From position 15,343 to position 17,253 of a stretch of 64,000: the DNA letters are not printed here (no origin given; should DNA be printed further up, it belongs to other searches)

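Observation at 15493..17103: Operon-leading HMGL-like aldolase fused to an unknown Rossmann-like domain inside a nucleotide-sugar cluster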

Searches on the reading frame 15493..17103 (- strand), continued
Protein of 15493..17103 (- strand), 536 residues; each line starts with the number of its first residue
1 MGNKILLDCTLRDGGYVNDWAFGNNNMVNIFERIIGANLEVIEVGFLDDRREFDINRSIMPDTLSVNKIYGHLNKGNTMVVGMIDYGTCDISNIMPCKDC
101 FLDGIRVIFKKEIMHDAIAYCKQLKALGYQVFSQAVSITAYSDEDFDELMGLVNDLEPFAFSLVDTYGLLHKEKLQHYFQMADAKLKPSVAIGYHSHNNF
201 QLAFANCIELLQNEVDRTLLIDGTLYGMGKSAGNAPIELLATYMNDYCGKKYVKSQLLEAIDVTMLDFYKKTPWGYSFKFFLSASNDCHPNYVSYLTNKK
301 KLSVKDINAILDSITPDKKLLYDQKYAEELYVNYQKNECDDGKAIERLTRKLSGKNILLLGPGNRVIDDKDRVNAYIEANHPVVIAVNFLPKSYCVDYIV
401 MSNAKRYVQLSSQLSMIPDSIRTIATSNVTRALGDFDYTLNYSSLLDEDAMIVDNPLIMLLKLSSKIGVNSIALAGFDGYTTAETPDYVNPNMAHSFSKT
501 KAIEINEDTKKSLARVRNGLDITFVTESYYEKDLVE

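Call 22: find_encoding_contigs(protein=P0062, flank=10000, max_places=3)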
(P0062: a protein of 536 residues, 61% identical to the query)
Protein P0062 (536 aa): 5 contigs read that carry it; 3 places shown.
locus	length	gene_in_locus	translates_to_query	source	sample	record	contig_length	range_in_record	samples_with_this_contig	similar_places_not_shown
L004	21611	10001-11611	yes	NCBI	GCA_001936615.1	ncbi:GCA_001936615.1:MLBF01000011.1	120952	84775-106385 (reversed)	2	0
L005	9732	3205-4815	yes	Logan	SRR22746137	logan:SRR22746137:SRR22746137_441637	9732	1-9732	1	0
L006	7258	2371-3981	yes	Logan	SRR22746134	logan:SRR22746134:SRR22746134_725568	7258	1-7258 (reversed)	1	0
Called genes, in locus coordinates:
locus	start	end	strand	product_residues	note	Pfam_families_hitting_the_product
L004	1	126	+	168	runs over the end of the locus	-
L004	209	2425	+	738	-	-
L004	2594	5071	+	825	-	PF13385:Laminin_G_3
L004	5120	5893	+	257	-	PF00483:NTP_transferase, PF12804:NTP_transf_3 (weak)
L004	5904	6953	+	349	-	PF01370:Epimerase, PF02719:Polysacc_synt_2, PF04321:RmlD_sub_bind, PF01073:3Beta_HSD, PF16363:GDP_Man_Dehyd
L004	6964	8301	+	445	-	PF01041:DegT_DnrJ_EryC1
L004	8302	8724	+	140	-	PF04138:GtrA_DPMS_TM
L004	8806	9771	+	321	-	PF00535:Glycos_transf_2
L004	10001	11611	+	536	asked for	PF00682:HMGL-like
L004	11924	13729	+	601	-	PF02776:TPP_enzyme_N, PF00205:TPP_enzyme_M, PF02775:TPP_enzyme_C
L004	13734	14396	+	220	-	PF04321:RmlD_sub_bind, PF00106:adh_short, PF13561:adh_short_C2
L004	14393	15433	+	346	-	PF01761:DHQ_synthase, PF24621:DHQS_C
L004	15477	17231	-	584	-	PF01609:DDE_Tnp_1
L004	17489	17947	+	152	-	PF01370:Epimerase, PF16363:GDP_Man_Dehyd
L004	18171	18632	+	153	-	PF01370:Epimerase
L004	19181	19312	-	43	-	-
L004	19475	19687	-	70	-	-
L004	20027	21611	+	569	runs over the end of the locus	PF00685:Sulfotransfer_1 (weak), PF03567:Sulfotransfer_2, PF14524:Wzt_C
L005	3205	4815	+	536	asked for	PF00682:HMGL-like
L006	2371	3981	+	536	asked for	PF00682:HMGL-like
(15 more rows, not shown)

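Call 23: find_encoding_contigs(protein=P0110, flank=10000, max_places=3)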
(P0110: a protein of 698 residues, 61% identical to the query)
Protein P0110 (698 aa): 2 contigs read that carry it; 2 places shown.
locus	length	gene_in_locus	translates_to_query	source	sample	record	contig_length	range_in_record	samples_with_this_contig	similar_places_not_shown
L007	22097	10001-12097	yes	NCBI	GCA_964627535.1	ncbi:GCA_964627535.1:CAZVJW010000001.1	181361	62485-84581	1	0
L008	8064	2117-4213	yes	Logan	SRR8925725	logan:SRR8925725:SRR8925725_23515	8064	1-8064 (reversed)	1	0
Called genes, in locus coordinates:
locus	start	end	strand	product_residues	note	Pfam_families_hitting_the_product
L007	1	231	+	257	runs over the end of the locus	PF00106:adh_short, PF08659:KR, PF13561:adh_short_C2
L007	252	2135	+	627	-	PF00890:FAD_binding_2, PF01266:DAO (faint), PF07992:Pyr_redox_2 (faint), PF00890:FAD_binding_2 (weak)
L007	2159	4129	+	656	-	-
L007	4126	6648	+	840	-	PF00149:Metallophos, PF16656:Pur_ac_phosph_N (weak)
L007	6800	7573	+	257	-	PF00483:NTP_transferase, PF12804:NTP_transf_3 (weak)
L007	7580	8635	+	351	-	PF04321:RmlD_sub_bind, PF01073:3Beta_HSD, PF01370:Epimerase, PF02719:Polysacc_synt_2, PF07993:NAD_binding_4 (weak), PF16363:GDP_Man_Dehyd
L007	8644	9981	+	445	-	PF01041:DegT_DnrJ_EryC1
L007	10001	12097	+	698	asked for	PF04138:GtrA_DPMS_TM, PF00682:HMGL-like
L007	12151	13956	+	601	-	PF02776:TPP_enzyme_N, PF00205:TPP_enzyme_M, PF02775:TPP_enzyme_C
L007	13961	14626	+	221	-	PF00106:adh_short (weak), PF01370:Epimerase (weak), PF04321:RmlD_sub_bind, PF08659:KR (faint), PF13561:adh_short_C2, PF00106:adh_short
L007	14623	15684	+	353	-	PF01761:DHQ_synthase, PF24621:DHQS_C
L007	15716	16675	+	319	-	PF00535:Glycos_transf_2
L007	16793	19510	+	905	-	PF09586:YfhO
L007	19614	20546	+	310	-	PF01370:Epimerase, PF16363:GDP_Man_Dehyd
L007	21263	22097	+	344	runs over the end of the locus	PF01545:Cation_efflux, PF16916:ZT_dimer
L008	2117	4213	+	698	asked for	PF04138:GtrA_DPMS_TM, PF00682:HMGL-like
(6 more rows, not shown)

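Call 26: find_encoding_contigs(protein=window:15493-17103:-, flank=10000, max_places=3)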
Protein window:15493-17103:- (536 aa): 22 contigs read that carry it; 3 places shown.
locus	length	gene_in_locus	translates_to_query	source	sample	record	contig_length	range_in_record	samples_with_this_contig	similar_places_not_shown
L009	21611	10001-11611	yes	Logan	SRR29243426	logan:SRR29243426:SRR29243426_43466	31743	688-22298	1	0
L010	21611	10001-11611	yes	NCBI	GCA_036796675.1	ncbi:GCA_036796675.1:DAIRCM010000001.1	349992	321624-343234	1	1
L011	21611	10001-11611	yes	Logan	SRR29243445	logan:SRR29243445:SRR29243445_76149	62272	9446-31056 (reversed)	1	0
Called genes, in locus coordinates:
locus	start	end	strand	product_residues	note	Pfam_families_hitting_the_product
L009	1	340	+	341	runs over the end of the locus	?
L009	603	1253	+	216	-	-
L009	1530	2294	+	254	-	PF00005:ABC_tran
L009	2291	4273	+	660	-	PF02687:FtsX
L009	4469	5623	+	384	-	PF11187:Mbeg1-like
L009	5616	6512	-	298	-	PF01554:MatE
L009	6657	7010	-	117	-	PF01554:MatE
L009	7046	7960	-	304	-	PF02518:HATPase_c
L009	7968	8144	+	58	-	-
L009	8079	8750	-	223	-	PF00072:Response_reg, PF00486:Trans_reg_C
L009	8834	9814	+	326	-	PF06541:ABC_trans_CmpB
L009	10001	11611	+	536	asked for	PF00682:HMGL-like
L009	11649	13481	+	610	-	PF02776:TPP_enzyme_N, PF00205:TPP_enzyme_M, PF02775:TPP_enzyme_C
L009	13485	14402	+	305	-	PF01370:Epimerase, PF16363:GDP_Man_Dehyd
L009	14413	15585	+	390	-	PF00535:Glycos_transf_2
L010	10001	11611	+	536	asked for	PF00682:HMGL-like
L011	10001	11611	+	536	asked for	PF00682:HMGL-like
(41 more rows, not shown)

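Call 59: search_protein_families(library=pfam, proteins=[L002:11608-12264:+, L004:14393-15433:+, L004:13734-14396:+], max_evalue=0.01)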
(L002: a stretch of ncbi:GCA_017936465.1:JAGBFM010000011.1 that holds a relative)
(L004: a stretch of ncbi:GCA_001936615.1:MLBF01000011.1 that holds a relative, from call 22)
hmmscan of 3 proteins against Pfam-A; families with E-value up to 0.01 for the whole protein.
L002:11608-12264:+ (218 aa): 4 families
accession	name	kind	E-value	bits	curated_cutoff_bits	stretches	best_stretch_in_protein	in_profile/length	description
PF13419.12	HAD_2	-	3.6e-33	115.6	23.8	1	9-186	2-178/178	Haloacid dehalogenase-like hydrolase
PF00702.32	Hydrolase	-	1.1e-16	62.3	26.4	1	5-176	1-187/191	haloacid dehalogenase-like hydrolase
PF12710.13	HAD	-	3.1e-07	31.4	27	1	8-173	1-185/189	haloacid dehalogenase-like hydrolase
PF13242.12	Hydrolase_like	-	7.5e-05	23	22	1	159-200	20-62/75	HAD-hyrolase-like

L004:14393-15433:+ (346 aa): 3 families
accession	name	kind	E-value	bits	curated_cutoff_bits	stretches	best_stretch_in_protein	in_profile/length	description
PF24621.2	DHQS_C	-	7.3e-33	114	27.6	1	170-312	1-143/144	3-dehydroquinate synthase C-terminal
PF01761.26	DHQ_synthase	-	3e-32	111.1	24.2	1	57-168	3-114/115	3-dehydroquinate synthase N-terminal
PF13685.12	Fe-ADH_2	-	0.00096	19.6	28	1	16-118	9-106/149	Iron-containing alcohol dehydrogenase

L004:13734-14396:+ (220 aa): 6 families
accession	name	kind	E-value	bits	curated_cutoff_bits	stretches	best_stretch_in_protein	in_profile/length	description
PF13561.12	adh_short_C2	-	1.7e-42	146.1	27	1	34-218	49-236/236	Enoyl-(Acyl carrier protein) reductase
PF00106.31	adh_short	-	2.1e-40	138.7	26.6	2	34-170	55-193/195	short chain dehydrogenase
PF04321.23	RmlD_sub_bind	-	3.6e-09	36.6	27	1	1-89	1-82/287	RmlD substrate binding domain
PF01370.27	Epimerase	-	5.3e-05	23.2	20.9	1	3-71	1-81/240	NAD dependent epimerase/dehydratase family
PF08659.16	KR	-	0.00012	22.5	22.6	0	34-135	59-158/180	KR domain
PF23441.1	SDR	-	0.00021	21.2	27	1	127-216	164-254/258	SDR-like rossmann domain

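Call 60: search_protein_families(library=ncbifam, proteins=[L002:11608-12264:+, L004:14393-15433:+, L004:13734-14396:+], max_evalue=0.00001)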
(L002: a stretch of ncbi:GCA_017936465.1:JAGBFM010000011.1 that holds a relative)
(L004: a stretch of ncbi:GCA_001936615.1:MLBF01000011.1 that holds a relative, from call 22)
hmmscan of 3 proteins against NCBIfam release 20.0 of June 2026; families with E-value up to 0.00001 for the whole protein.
L002:11608-12264:+ (218 aa): 16 families
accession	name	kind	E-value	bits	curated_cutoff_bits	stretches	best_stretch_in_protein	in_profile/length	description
NF009804.0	PRK13288.1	equivalog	4.5e-28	98.2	218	1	8-189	6-184/215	pyrophosphatase PpaX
NF009695.0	PRK13222.1-2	equivalog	2.3e-25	89.4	225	1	3-192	4-199/226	phosphoglycolate phosphatase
TIGR01449.2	PGP_bact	equivalog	3.1e-23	82.4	180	1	9-201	2-199/213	phosphoglycolate phosphatase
NF009700.0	PRK13226.1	equivalog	2.4e-17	63.4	342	1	8-196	15-204/229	phosphoglycolate phosphatase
NF009697.0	PRK13222.1-4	equivalog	4e-15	55.8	327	1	9-192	11-199/232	phosphoglycolate phosphatase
NF009698.0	PRK13223.1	equivalog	1e-13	51.1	466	1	7-192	15-206/272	phosphoglycolate phosphatase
NF009696.0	PRK13222.1-3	equivalog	2.4e-13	50.3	359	1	8-191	6-191/223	N-acetylmuramic acid 6-phosphate phosphatase MupP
NF009694.0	PRK13222.1-1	equivalog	1.1e-10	41.2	415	1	74-193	98-217/252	phosphoglycolate phosphatase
TIGR03351.1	PhnX-like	hypoth_equivalog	1.7e-10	41.2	218.9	1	7-191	3-195/220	phosphonatase-like hydrolase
TIGR02253.1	CTE7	subfamily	1.5e-09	38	169.75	1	9-199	6-207/221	TIGR02253 family HAD-type hydrolase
TIGR01454.1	AHBA_synth_RP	hypoth_equivalog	3e-09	36.8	246.65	1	89-202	77-188/205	AHBA synthesis associated protein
TIGR01422.2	phosphonatase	equivalog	2e-06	27.3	220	1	67-187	78-200/251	phosphonoacetaldehyde hydrolase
NF005213.0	PRK06698.1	equivalog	2.2e-06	26.7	768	0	89-198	332-436/459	bifunctional 5'-methylthioadenosine/S-adenosylhomocysteine nucleosidase/phosphatase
NF008000.0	PRK10725.1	equivalog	3.4e-06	27.3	215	0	1-183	1-182/188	fructose-1-phosphate/6-phosphogluconate phosphatase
TIGR02009.1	PGMB-YQAB-SF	subfamily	3.5e-06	27.3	153.35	1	8-179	4-179/186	beta-phosphoglucomutase family hydrolase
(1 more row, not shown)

L004:14393-15433:+ (346 aa): 5 families
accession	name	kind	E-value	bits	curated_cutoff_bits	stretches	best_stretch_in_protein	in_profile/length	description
TIGR04425.1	P_lya_rel_AroB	hypoth_equivalog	4e-126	420.7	400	1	3-336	1-333/348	AroB-related putative sugar phosphate phospholyase (cyclizing)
TIGR01357.1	aroB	equivalog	4.8e-77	259.5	305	1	23-323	16-322/344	3-dehydroquinate synthase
NF010556.0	PRK13951.1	equivalog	1.1e-40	139.9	560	1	53-314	206-461/492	bifunctional shikimate kinase AroK/3-dehydroquinate synthase AroB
NF004852.0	PRK06203.1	equivalog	1.9e-40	139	333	1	53-287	89-326/407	3-dehydroquinate synthase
NF010627.0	PRK14021.1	equivalog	3.5e-33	114.8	565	1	58-323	243-516/542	bifunctional shikimate kinase/3-dehydroquinate synthase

L004:13734-14396:+ (220 aa): 211 families (the best 25 are shown)
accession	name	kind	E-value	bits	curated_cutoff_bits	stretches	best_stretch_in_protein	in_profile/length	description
TIGR01830.1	3oxo_ACP_reduc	equivalog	2.6e-52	177.9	297.75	1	3-217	1-238/239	3-oxoacyl-[acyl-carrier-protein] reductase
NF047420.2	EF_P_mod_YmfI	equivalog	1.2e-50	172.5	238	1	34-217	55-235/236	elongation factor P 5-aminopentanone reductase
NF009466.0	PRK12826.1-2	subfamily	4.6e-49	167.1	222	1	35-216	60-243/248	3-oxoacyl-ACP reductase FabG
NF005559.1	PRK07231.1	subfamily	1.1e-48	166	215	1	35-217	59-247/249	glucose 1-dehydrogenase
NF005067.0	PRK06484.1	equivalog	2.3e-47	161.7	713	1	3-218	12-252/524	short chain dehydrogenase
NF004198.0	PRK05653.1-3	equivalog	3.3e-47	161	296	1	34-217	62-246/248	3-oxoacyl-ACP reductase FabG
NF009464.0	PRK12824.1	subfamily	7.3e-47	160.1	269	1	35-217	59-242/245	3-oxoacyl-ACP reductase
NF004197.0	PRK05653.1-1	equivalog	7.9e-47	160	332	1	33-217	61-246/249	3-oxoacyl-ACP reductase FabG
TIGR01829.1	AcAcCoA_reduct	subfamily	4.5e-46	157.5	302.1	1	34-217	56-240/242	acetoacetyl-CoA reductase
NF053542.1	FlxB_rubin_SDR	equivalog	1.5e-45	155.8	340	1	41-216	67-238/239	flexirubin biosynthesis SDR family reductase FlxB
NF005309.0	PRK06841.1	subfamily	2.9e-44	151.5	286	1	34-218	67-253/255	GolD/DthD family dehydrogenase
NF004200.0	PRK05653.1-5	equivalog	3.4e-44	151.2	273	1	34-217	58-241/242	3-oxoacyl-ACP reductase FabG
NF004778.0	PRK06124.1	equivalog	6.1e-44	150.3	303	1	34-219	66-254/256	SDR family oxidoreductase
NF004199.0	PRK05653.1-4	equivalog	1.9e-43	148.8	301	1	50-217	79-245/247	3-oxoacyl-ACP reductase FabG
NF005753.0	PRK07577.1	equivalog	7.5e-43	146.8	310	1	2-218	5-233/237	SDR family oxidoreductase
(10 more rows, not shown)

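Call 72: predict_structure(alignment_id=A2)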
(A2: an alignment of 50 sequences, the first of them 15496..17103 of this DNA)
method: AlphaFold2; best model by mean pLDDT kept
length: 536 residues; sequences in the alignment: 50
mean_pLDDT: 92.5   pTM: 0.80
mean pLDDT of the five models: 92.5, 92.4, 92.3, 91.1, 91.0
residues with pLDDT >= 90: 407; 70-90: 117; 50-70: 10; < 50: 2
segments of 3 or more residues with pLDDT < 50: none
pLDDT, mean of each block of 10 residues (from residue 1): 91 90 97 98 98 98 98 97 98 98 98 98 99 96 98 98 93 96 97 94 95 95 95 95 97 98 95 90 91 91 89 92 92 82 96 96 91 96 96 93 90 90 92 87 89 90 92 92 67 75 88 85 91 57
secondary structure, 60 per line:
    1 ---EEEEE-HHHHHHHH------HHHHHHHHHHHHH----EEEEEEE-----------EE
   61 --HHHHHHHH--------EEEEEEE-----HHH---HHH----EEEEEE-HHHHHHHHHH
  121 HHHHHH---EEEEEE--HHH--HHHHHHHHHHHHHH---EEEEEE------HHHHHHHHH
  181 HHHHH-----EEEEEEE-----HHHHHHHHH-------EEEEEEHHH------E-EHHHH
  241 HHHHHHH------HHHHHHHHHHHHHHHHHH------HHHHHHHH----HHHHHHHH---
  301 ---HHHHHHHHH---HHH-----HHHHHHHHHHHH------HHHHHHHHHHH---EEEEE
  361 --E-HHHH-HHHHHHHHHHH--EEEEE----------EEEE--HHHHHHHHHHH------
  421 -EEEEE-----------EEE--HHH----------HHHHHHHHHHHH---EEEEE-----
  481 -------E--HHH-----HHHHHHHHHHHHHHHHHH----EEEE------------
elements in order: E4-8 H10-17 H24-36 E41-47 H63-70 E79-85 E104-109 H111-126 E130-135 H143-156 E160-165 H172-185 E191-197 H203-211 E219-224 H237-247 H254-271 H278-285 H290-297 H304-312 H324-335 H342-352 E356-360 H365-368 H370-380 E383-387 E398-401 H404-414 E422-426 E438-440 H456-467 E471-475 H499-516 E521-524

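Call 77: fold_search(model_id=the predicted structure, library=pdb)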
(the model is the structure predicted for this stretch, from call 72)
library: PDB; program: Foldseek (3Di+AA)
matches with E <= 10: 1763; with E <= 0.001: 184
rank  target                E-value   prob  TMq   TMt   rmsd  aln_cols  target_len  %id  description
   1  3dxi_A                6.3e-19  1.00  0.46  0.80   4.1       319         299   23  Crystal structure of the N-terminal domain of a putative aldolase (BVU_2661) from Bacteroides vulgatus (released 2008-08-26)
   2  4jn6_C                2.7e-17  1.00  0.50  0.76   6.8       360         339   16  Crystal Structure of the Aldolase-Dehydrogenase Complex from Mycobacterium tuberculosis HRv37 (released 2013-05-08)
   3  4lrs_A                8.4e-17  1.00  0.50  0.77   5.1       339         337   17  Crystal and solution structures of the bifunctional enzyme (Aldolase/Aldehyde dehydrogenase) from Thermomonospora curv (released 2013-09-04)
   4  4lrt_C                8.4e-17  1.00  0.49  0.76   5.5       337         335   18  Crystal and solution structures of the bifunctional enzyme (Aldolase/Aldehyde dehydrogenase) from Thermomonospora curv (released 2013-09-04)
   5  4jn6_A                1.3e-16  1.00  0.50  0.76   5.0       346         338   16  Crystal Structure of the Aldolase-Dehydrogenase Complex from Mycobacterium tuberculosis HRv37 (released 2013-05-08)
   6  1nvm_A                1.3e-16  1.00  0.50  0.75   5.0       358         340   17  Crystal structure of a bifunctional aldolase-dehydrogenase : sequestering a reactive and volatile intermediate (released 2003-06-17)
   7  4lrt_A                1.3e-16  1.00  0.49  0.76   5.5       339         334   18  Crystal and solution structures of the bifunctional enzyme (Aldolase/Aldehyde dehydrogenase) from Thermomonospora curv (released 2013-09-04)
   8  1nvm_C                2.6e-16  1.00  0.50  0.76   4.9       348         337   16  Crystal structure of a bifunctional aldolase-dehydrogenase : sequestering a reactive and volatile intermediate (released 2003-06-17)
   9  1nvm_E                4.2e-16  1.00  0.49  0.74   5.4       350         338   17  Crystal structure of a bifunctional aldolase-dehydrogenase : sequestering a reactive and volatile intermediate (released 2003-06-17)
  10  1nvm_G                1.0e-15  1.00  0.49  0.75   5.0       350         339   16  Crystal structure of a bifunctional aldolase-dehydrogenase : sequestering a reactive and volatile intermediate (released 2003-06-17)
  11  8ih7_C                2.3e-15  1.00  0.51  0.78   4.6       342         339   16  AmnG-AmnH complex (released 2024-02-28)
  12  8ih7_A                5.4e-15  1.00  0.50  0.76   5.0       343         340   17  AmnG-AmnH complex (released 2024-02-28)
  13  6e1j_B                9.8e-14  1.00  0.42  0.54  15.6       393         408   15  Crystal Structure of Methylthioalkylmalate Synthase (BjuMAM1.1) from Brassica juncea (released 2019-05-08)
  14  2zyf                  4.1e-13  1.00  0.41  0.67  13.2       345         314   18  Crystal structure of homocitrate synthase from Thermus thermophilus complexed with magnesuim ion and alpha-ketoglutarate (released 2009-12-22)
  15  3a9i                  6.1e-13  1.00  0.41  0.61  20.8       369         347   18  Crystal structure of homocitrate synthase from Thermus thermophilus complexed with Lys (released 2009-12-22)
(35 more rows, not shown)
